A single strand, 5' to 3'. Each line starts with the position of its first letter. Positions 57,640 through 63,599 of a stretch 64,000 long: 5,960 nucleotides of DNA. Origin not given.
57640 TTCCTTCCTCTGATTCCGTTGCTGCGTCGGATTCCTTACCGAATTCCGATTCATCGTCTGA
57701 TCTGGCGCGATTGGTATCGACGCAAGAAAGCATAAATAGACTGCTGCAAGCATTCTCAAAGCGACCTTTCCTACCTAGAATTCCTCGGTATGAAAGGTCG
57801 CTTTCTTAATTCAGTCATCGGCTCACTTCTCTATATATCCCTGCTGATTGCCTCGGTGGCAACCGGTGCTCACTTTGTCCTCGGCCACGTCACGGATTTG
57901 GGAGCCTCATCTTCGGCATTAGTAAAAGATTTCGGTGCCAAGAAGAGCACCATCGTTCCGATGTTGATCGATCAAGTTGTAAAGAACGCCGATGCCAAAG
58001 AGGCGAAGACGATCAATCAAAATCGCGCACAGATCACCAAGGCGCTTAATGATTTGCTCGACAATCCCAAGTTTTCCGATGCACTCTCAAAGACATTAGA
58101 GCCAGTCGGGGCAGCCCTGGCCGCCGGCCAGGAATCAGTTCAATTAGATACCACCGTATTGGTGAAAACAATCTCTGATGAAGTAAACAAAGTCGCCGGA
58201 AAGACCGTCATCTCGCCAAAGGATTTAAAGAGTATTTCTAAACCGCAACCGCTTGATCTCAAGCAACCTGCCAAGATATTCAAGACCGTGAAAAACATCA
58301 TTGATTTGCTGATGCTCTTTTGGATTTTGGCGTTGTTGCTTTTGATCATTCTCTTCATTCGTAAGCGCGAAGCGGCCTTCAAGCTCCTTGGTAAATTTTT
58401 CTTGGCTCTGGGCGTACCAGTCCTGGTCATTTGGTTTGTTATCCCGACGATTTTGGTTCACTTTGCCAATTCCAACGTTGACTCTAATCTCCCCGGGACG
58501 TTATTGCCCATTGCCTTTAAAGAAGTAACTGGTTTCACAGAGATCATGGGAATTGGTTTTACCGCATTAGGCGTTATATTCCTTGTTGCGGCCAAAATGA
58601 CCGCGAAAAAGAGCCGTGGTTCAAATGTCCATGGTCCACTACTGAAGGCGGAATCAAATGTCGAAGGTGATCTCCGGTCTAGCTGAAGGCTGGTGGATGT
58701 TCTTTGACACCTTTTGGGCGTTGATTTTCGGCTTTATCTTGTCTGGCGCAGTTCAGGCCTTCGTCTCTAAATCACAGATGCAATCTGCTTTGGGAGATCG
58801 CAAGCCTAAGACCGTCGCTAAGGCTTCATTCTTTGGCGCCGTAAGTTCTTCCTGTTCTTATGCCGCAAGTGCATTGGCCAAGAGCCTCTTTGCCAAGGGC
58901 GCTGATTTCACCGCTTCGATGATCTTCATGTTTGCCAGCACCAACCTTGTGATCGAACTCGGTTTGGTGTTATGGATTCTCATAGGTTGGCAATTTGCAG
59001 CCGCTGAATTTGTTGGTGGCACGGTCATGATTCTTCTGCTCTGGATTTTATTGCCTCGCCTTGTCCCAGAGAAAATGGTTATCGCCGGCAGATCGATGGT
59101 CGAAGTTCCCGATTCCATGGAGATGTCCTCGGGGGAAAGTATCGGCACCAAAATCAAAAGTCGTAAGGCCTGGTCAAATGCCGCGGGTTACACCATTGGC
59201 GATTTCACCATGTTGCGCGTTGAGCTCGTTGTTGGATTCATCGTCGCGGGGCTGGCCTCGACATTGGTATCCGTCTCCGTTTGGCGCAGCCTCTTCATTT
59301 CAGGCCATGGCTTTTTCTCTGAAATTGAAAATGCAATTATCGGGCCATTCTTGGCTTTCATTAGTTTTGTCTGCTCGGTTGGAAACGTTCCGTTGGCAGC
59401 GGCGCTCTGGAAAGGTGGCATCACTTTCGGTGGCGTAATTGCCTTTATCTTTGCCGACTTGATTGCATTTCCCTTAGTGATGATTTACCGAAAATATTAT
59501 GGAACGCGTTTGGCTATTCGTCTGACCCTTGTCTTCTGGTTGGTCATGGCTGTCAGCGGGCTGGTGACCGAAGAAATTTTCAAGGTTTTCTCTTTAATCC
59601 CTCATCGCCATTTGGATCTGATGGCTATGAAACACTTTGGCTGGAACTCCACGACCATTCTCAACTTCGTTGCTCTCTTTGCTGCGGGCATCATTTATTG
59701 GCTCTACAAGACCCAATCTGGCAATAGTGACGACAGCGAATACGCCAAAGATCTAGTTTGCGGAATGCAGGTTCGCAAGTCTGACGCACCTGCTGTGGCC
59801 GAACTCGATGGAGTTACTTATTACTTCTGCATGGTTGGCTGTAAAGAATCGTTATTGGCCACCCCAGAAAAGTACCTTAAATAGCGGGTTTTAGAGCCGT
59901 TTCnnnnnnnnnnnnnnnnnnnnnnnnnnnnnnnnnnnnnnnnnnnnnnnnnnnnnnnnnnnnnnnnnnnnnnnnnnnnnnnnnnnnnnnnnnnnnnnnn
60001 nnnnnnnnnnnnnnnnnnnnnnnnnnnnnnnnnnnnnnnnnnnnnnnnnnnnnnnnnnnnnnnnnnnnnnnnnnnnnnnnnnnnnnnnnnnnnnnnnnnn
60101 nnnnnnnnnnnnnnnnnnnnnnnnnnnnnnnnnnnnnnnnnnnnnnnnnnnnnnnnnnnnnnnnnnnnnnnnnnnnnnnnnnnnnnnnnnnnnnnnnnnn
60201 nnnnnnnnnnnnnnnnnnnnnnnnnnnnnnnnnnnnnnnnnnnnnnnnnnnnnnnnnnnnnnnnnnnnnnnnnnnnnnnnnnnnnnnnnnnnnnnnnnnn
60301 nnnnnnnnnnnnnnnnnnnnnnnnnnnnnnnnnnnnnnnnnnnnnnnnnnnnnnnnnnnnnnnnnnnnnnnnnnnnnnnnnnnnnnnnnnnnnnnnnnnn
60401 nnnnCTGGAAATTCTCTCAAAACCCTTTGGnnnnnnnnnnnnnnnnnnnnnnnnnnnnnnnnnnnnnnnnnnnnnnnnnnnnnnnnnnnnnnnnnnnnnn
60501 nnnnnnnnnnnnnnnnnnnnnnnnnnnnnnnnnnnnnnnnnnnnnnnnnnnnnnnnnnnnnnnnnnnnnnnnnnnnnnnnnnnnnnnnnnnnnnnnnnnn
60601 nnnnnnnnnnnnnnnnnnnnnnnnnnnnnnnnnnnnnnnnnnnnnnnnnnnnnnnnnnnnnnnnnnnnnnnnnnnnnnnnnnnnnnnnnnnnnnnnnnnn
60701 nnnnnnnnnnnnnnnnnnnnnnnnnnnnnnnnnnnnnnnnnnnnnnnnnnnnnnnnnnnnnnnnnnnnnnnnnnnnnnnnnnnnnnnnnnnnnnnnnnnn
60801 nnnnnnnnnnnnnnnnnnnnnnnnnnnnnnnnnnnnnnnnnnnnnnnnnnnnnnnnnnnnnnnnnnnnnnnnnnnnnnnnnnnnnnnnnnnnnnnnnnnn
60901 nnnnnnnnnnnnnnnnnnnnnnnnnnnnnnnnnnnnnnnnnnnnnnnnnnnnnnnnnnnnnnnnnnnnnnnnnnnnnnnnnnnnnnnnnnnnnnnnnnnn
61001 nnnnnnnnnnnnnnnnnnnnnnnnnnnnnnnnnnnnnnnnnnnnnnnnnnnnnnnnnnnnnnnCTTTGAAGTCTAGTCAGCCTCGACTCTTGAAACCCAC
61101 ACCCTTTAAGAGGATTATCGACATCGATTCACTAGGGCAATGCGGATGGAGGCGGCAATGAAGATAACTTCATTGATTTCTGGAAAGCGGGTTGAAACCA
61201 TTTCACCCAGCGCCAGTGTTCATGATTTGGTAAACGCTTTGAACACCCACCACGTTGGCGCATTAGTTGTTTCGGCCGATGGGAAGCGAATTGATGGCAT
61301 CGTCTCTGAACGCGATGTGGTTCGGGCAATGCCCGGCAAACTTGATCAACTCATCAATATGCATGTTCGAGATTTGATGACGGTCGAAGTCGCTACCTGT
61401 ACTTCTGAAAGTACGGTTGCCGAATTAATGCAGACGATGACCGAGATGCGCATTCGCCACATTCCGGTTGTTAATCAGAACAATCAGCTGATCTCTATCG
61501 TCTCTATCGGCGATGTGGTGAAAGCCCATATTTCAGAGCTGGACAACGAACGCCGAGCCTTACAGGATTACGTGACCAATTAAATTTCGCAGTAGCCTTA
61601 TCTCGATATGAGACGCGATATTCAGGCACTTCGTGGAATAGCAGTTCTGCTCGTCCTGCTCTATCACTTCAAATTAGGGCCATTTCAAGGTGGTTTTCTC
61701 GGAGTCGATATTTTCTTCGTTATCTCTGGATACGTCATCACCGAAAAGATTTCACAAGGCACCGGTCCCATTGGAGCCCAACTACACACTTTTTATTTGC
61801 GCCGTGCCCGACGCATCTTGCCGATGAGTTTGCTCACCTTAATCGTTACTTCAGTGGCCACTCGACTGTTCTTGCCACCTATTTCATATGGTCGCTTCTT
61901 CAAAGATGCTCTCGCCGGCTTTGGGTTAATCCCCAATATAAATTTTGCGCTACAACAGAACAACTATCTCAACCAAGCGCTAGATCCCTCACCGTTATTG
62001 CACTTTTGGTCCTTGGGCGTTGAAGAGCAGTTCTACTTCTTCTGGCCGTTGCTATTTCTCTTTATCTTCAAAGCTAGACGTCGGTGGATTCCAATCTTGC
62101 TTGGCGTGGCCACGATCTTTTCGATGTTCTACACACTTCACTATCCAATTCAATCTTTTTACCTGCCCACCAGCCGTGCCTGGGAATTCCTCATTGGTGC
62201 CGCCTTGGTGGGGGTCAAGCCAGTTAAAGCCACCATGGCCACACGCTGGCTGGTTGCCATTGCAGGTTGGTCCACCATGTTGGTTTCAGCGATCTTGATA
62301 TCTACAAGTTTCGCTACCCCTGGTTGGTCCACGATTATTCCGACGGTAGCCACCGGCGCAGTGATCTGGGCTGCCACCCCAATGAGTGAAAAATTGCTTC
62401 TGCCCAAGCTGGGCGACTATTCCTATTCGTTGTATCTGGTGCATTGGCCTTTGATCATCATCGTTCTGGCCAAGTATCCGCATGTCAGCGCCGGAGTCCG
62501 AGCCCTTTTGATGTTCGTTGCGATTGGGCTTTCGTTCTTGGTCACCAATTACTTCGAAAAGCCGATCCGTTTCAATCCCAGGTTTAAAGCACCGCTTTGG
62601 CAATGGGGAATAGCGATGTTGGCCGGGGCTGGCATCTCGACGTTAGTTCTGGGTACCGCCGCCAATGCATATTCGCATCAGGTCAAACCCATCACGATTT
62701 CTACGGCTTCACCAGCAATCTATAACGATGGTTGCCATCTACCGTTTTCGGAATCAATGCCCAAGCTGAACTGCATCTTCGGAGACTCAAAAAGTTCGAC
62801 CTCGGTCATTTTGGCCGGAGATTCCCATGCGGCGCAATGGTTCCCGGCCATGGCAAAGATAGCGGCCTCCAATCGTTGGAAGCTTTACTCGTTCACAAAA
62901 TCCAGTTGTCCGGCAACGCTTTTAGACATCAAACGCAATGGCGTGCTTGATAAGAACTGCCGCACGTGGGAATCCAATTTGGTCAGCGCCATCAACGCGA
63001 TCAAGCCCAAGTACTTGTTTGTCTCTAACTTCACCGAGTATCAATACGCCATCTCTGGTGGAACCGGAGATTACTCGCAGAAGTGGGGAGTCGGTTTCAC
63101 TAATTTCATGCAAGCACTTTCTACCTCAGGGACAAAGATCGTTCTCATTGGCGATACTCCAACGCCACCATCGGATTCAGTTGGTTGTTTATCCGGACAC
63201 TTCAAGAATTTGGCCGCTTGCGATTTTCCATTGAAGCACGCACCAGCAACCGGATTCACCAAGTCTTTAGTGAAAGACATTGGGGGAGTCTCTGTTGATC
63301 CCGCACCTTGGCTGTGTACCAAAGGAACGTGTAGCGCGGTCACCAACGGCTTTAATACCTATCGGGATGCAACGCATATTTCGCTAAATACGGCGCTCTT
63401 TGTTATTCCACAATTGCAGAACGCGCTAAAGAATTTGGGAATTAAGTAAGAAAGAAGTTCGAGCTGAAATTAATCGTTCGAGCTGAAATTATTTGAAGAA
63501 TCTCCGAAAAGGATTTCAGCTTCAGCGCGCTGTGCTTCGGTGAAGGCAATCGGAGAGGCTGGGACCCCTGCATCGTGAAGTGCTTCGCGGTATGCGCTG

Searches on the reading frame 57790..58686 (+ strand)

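Call 3: search_protein_families(library=pfam, proteins=[window:57790-58686:+], max_evalue=0.1)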
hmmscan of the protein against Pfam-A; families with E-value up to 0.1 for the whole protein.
window:57790-58686:+ (298 aa): 1 family
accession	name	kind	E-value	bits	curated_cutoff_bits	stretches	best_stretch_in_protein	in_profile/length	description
PF06781.17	CrgA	-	0.098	13.3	24.8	0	170-218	35-84/89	Cell division protein CrgA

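Call 4: search_protein_families(library=ncbifam, proteins=[window:57790-58686:+], max_evalue=0.1)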
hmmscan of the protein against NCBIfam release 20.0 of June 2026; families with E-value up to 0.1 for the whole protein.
window:57790-58686:+ (298 aa): 0 families

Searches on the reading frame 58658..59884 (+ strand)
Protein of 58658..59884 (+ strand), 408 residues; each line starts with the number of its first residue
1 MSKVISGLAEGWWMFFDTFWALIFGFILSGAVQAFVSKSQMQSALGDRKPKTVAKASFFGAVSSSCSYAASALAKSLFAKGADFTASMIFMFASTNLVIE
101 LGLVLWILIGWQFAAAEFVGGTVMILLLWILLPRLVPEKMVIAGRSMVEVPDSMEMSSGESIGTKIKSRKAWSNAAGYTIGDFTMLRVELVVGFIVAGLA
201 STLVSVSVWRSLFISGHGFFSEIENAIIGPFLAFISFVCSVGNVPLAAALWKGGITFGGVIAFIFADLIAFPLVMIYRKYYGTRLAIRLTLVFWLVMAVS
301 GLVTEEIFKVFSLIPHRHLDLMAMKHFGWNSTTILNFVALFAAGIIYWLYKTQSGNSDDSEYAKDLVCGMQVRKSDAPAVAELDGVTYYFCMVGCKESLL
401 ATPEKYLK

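Call 3: search_protein_families(library=pfam, proteins=[window:58658-59884:+], max_evalue=0.1)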
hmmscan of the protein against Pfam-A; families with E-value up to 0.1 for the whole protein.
window:58658-59884:+ (408 aa): 3 families
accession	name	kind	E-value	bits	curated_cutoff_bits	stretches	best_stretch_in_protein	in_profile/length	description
PF03773.19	ArsP_1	-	3.3e-57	194.3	32.3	1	16-305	14-293/294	Predicted permease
PF04945.19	YHS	-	2.5e-07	31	30.3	1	364-407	2-44/47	YHS domain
PF19628.4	DUF6132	-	0.017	15.2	23.2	0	238-266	27-54/60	Family of unknown function (DUF6132)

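Call 4: search_protein_families(library=ncbifam, proteins=[window:58658-59884:+], max_evalue=0.1)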
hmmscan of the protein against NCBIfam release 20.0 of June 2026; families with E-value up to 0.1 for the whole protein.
window:58658-59884:+ (408 aa): 2 families
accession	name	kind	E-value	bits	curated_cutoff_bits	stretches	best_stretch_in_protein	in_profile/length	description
NF040736.1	efflux_SaoE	equivalog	6.9e-17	61.7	325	1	20-307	20-297/352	efflux transporter SaoE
NF033936.1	CuZnOut_SO0444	equivalog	8.5e-15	54.7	300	1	18-320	8-325/351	SO_0444 family Cu/Zn efflux transporter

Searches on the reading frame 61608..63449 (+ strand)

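Call 88: search_protein_families(library=pfam, proteins=[window:61608-63449:+], max_evalue=0.001)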
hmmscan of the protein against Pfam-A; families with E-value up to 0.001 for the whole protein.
window:61608-63449:+ (613 aa): 2 families
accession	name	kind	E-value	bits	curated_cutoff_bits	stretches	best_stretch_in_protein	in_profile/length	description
PF19040.6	SGNH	-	1.9e-28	100.3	27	1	376-603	2-246/248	SGNH domain (fused to AT3 domains)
PF01757.29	Acyl_transf_3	-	1.1e-27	97.4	31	1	4-312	3-324/326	Acyltransferase domain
